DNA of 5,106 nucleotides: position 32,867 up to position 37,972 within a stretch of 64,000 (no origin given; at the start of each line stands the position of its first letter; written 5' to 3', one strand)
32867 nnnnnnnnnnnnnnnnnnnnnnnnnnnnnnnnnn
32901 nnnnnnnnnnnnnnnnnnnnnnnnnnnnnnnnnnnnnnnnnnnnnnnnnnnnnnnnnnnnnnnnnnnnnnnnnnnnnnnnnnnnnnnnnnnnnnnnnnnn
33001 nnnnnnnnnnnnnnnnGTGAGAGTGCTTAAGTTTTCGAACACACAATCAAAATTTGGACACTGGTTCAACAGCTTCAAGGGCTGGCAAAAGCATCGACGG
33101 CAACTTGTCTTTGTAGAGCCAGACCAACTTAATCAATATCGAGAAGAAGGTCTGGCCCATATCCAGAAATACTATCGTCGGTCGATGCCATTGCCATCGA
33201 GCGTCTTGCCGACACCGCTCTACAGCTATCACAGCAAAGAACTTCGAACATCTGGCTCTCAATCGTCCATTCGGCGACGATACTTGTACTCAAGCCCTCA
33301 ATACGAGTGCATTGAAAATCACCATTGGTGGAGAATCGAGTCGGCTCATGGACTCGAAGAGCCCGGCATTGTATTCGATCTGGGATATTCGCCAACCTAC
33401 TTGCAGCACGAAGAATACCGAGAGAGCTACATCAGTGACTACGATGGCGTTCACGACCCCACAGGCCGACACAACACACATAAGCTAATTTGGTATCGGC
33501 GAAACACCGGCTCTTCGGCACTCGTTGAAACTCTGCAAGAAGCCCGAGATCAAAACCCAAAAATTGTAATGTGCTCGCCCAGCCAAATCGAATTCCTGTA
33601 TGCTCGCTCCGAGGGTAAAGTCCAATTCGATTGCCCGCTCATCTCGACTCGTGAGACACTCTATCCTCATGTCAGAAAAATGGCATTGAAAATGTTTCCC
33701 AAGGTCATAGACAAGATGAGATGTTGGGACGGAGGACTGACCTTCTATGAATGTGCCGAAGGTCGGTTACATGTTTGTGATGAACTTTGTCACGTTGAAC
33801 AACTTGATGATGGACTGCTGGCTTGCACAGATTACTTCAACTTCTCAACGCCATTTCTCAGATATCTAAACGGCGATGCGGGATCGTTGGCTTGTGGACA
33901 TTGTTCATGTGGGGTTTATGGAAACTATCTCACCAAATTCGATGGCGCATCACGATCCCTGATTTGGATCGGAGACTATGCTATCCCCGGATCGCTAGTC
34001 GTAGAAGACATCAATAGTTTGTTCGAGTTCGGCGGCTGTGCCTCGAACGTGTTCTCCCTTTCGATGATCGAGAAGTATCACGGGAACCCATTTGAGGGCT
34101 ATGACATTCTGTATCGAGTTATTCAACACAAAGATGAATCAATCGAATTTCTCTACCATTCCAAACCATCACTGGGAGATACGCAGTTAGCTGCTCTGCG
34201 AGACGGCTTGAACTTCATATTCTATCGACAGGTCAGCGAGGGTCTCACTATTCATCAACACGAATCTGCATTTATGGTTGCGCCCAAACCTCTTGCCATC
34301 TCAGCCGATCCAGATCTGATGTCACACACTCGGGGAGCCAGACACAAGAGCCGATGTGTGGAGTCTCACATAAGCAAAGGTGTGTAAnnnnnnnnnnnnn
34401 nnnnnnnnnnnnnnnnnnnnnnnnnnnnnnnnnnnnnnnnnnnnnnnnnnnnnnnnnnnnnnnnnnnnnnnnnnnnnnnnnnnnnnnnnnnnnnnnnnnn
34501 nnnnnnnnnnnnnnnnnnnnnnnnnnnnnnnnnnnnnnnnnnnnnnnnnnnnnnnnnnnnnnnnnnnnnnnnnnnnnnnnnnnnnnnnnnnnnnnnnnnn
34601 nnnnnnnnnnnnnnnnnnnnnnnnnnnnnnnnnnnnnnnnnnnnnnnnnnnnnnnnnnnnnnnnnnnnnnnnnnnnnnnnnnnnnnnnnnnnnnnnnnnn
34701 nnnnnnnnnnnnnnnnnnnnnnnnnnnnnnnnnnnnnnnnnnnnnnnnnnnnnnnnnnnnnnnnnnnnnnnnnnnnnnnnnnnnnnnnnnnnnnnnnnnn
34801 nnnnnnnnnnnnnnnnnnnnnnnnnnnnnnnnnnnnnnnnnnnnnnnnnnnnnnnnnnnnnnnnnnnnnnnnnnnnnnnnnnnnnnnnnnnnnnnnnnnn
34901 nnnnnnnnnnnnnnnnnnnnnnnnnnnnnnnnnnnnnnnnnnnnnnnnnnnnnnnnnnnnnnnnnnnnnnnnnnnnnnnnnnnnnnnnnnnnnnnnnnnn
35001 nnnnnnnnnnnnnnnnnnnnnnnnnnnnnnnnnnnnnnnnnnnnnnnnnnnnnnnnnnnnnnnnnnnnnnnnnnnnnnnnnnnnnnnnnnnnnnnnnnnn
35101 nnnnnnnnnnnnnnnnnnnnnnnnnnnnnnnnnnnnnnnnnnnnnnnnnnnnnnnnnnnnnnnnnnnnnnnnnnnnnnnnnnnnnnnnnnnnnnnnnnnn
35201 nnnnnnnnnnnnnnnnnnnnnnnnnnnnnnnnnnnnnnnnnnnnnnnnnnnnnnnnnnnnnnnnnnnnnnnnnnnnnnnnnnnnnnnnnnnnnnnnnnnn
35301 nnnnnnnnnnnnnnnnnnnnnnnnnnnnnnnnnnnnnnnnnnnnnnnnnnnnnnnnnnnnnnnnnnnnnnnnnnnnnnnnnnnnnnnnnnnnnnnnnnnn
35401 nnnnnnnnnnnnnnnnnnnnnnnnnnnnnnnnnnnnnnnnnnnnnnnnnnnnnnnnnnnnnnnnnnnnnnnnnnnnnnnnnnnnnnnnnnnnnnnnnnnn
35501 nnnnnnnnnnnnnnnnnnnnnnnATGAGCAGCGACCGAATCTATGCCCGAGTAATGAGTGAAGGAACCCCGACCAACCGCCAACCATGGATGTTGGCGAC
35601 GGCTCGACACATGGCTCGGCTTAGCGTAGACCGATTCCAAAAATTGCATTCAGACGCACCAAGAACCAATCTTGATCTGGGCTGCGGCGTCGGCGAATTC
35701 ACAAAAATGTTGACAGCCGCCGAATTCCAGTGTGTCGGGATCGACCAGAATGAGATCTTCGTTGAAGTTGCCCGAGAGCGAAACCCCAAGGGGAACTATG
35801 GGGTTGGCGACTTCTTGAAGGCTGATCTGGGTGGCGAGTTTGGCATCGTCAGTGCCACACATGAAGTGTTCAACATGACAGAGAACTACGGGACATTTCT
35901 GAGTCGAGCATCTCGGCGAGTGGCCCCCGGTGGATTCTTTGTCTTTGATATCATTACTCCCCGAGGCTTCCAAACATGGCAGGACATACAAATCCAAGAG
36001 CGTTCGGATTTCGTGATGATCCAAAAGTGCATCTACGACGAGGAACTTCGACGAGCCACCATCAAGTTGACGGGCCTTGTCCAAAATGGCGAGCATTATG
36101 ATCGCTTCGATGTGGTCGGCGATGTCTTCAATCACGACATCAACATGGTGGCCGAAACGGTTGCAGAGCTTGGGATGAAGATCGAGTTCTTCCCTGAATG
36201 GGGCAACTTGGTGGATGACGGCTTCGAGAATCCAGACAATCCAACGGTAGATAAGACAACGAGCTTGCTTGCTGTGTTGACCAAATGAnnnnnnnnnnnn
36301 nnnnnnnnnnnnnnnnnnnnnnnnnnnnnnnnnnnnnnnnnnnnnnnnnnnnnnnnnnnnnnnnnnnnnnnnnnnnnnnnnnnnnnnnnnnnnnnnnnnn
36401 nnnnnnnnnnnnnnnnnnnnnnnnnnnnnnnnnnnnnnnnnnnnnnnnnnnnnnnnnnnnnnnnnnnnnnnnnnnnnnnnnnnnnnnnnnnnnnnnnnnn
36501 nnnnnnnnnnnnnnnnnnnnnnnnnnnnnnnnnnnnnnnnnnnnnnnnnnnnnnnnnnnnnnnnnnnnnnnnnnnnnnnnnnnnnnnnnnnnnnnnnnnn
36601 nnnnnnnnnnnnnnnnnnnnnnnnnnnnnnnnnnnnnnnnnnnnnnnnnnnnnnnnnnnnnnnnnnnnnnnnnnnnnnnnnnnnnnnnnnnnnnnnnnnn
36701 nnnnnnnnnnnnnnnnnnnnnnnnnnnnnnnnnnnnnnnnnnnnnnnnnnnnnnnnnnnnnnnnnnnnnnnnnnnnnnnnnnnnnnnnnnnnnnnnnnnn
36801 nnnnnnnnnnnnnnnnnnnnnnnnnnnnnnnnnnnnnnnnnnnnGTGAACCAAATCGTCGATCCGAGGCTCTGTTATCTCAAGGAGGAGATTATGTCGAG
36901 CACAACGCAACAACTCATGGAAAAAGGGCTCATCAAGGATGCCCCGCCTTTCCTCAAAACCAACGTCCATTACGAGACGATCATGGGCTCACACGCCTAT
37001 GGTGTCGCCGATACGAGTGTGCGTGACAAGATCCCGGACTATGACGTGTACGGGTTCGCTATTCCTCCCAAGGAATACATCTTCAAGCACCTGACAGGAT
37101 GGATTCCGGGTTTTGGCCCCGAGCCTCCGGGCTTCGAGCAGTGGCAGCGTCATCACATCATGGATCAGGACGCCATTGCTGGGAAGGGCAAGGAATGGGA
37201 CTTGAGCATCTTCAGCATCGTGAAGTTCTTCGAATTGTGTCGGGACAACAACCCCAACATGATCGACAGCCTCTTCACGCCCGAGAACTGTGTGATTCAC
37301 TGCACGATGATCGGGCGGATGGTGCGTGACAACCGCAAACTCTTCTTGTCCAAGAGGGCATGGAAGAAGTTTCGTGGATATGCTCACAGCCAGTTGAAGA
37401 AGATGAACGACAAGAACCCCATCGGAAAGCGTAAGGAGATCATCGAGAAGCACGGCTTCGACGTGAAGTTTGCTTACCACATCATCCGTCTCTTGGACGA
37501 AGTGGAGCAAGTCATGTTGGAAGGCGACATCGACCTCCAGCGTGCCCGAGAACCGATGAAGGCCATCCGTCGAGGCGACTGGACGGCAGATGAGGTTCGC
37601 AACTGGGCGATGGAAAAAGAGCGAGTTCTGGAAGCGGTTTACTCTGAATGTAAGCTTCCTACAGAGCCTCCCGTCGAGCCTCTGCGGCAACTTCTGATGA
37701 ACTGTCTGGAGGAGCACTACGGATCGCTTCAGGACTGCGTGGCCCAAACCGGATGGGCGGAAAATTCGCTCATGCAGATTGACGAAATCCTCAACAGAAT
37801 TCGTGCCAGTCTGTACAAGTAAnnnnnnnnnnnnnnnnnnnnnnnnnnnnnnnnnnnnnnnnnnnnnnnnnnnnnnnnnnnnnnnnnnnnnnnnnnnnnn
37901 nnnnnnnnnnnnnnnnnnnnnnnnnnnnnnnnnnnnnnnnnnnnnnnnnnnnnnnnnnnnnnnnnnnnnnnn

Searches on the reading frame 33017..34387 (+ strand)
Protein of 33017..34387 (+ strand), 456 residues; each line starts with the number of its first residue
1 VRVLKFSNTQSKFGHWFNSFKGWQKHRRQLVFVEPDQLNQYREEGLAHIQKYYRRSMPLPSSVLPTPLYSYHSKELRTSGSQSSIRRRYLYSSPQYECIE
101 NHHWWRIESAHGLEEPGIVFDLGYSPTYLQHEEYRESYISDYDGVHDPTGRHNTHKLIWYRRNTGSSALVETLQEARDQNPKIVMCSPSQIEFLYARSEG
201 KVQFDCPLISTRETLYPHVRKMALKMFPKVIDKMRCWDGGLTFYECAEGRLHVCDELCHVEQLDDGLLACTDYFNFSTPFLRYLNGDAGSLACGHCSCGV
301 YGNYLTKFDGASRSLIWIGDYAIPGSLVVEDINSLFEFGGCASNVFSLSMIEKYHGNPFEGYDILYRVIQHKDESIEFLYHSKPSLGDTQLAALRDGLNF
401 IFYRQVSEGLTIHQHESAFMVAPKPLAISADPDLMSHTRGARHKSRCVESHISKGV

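Call 14: search_protein_families(library=pfam, proteins=[window:33017-34387:+], max_evalue=0.01)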
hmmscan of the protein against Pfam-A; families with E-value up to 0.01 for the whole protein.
window:33017-34387:+ (456 aa): 0 families

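Call 15: search_protein_families(library=phrogs, proteins=[window:33017-34387:+], max_evalue=0.001)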
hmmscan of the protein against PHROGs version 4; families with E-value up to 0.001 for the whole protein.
window:33017-34387:+ (456 aa): 0 families

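Call 96: search_dna_similar(query=window:33017-34387:+, collection=phages, mode=protein, max_rows=8, max_evalue=0.001)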
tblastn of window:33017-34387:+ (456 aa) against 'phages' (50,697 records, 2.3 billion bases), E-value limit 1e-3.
No match.

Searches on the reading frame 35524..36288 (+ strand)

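Call 38: search_protein_families(library=pfam, proteins=[window:35524-36288:+], max_evalue=0.001)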
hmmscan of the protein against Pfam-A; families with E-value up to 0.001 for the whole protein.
window:35524-36288:+ (254 aa): 5 families
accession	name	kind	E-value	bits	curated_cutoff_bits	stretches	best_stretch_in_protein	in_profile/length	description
PF08241.18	Methyltransf_11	-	2.9e-11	44.3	21.2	1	50-141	1-95/95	Methyltransferase domain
PF13649.12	Methyltransf_25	-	2.8e-10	41.2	27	1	50-137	2-97/97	Methyltransferase domain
PF13489.12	Methyltransf_23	-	1.3e-09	38.4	27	1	28-163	3-124/164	Methyltransferase domain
PF08242.18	Methyltransf_12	-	1.2e-07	32.8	30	1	50-139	1-98/98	Methyltransferase domain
PF13847.12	Methyltransf_31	-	3.7e-07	30.4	27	1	49-162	7-127/145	Methyltransferase domain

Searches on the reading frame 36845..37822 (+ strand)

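Call 38: search_protein_families(library=pfam, proteins=[window:36845-37822:+], max_evalue=0.001)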
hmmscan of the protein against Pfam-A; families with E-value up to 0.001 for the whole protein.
window:36845-37822:+ (325 aa): 1 family
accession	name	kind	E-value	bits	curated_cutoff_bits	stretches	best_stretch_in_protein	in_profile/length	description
PF10127.15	RlaP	-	1.7e-16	61.1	23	1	39-228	18-169/249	RNA repair pathway DNA polymerase beta family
